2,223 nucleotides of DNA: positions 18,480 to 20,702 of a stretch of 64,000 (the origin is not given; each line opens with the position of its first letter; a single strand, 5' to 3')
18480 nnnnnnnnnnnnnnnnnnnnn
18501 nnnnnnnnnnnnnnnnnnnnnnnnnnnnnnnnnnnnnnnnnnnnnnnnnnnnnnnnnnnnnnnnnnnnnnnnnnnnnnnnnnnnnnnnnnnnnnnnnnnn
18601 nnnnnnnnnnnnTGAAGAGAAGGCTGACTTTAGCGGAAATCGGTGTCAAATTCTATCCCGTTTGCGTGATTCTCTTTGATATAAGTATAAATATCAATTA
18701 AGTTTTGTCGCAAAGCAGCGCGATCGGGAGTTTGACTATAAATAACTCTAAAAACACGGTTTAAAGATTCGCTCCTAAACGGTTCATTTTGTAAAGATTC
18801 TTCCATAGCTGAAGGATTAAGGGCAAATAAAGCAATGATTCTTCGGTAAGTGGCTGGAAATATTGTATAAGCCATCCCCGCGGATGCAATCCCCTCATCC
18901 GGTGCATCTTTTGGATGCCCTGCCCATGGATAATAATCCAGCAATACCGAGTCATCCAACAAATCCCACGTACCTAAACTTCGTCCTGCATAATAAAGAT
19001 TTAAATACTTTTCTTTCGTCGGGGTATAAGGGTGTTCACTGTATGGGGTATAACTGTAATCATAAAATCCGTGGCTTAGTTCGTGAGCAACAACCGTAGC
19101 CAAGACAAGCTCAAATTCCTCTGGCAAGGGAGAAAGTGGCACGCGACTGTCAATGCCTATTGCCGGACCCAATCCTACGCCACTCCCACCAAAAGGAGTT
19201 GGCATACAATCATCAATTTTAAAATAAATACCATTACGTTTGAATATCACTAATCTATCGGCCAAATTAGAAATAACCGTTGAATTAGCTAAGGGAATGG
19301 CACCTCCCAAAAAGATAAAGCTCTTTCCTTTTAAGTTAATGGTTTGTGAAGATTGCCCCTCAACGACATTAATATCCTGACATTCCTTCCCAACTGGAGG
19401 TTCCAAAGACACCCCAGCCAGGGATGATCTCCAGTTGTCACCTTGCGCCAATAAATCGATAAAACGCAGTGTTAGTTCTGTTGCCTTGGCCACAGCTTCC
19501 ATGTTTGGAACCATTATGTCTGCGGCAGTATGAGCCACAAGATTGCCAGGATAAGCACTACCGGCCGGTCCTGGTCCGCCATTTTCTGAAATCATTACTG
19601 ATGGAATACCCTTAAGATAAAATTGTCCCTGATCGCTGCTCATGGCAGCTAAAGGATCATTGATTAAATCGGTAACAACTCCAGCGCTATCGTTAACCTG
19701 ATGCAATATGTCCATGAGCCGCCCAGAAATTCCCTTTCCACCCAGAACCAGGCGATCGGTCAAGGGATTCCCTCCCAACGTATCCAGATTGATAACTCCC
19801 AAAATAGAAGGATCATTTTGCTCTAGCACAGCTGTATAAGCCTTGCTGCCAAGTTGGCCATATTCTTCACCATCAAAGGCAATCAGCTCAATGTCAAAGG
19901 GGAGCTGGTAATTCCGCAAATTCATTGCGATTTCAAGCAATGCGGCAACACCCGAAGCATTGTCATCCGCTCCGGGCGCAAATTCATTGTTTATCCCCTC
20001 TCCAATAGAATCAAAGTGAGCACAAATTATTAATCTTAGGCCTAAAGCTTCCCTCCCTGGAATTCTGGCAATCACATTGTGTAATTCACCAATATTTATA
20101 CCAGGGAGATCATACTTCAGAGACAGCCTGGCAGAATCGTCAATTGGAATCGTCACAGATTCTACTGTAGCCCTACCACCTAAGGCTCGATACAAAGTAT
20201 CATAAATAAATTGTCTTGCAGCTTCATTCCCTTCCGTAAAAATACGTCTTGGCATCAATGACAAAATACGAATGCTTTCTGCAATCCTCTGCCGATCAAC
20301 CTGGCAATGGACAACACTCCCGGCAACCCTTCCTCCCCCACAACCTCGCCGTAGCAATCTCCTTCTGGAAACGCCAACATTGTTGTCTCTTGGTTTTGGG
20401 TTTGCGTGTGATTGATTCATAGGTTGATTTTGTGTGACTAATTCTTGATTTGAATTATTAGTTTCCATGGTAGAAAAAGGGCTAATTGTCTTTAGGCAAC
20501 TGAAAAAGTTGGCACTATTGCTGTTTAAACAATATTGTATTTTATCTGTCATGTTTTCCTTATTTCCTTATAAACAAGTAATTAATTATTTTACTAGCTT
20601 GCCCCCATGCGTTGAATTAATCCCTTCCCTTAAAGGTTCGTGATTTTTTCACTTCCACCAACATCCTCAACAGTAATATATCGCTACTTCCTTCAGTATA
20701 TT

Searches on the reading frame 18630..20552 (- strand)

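Call 3: search_protein_families(library=pfam, proteins=[window:18630-20552:-], max_evalue=0.01)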
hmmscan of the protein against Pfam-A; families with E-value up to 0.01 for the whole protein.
window:18630-20552:- (640 aa): 3 families
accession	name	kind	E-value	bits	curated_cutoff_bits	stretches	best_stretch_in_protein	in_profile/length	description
PF04389.22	Peptidase_M28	-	3.7e-28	99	21.3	1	159-359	1-187/193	Peptidase family M28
PF01546.33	Peptidase_M20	-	1.6e-06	28.6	24.6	1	191-254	29-96/206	Peptidase family M20/M25/M40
PF05343.19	Peptidase_M42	-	0.0026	17.3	23.2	0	196-267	133-201/292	M42 glutamyl aminopeptidase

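Call 4: search_protein_families(library=ncbifam, proteins=[window:18630-20552:-], max_evalue=0.01)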
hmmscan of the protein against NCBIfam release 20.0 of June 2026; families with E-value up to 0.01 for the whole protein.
window:18630-20552:- (640 aa): 4 families
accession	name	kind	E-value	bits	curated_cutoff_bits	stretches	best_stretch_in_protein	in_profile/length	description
NF007568.0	PRK10199.1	equivalog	2.3e-09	37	298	1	194-259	140-206/346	aminopeptidase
NF045908.1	AminopepLapALeg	equivalog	7.6e-06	25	600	1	173-260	206-290/396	aminopeptidase LapA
NF006775.0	PRK09290.2-5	equivalog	0.00029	19.6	479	1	158-232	65-134/419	allantoate amidohydrolase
NF006771.0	PRK09290.1-5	subfamily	0.0091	14.5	399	0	155-246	57-148/413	allantoate amidohydrolase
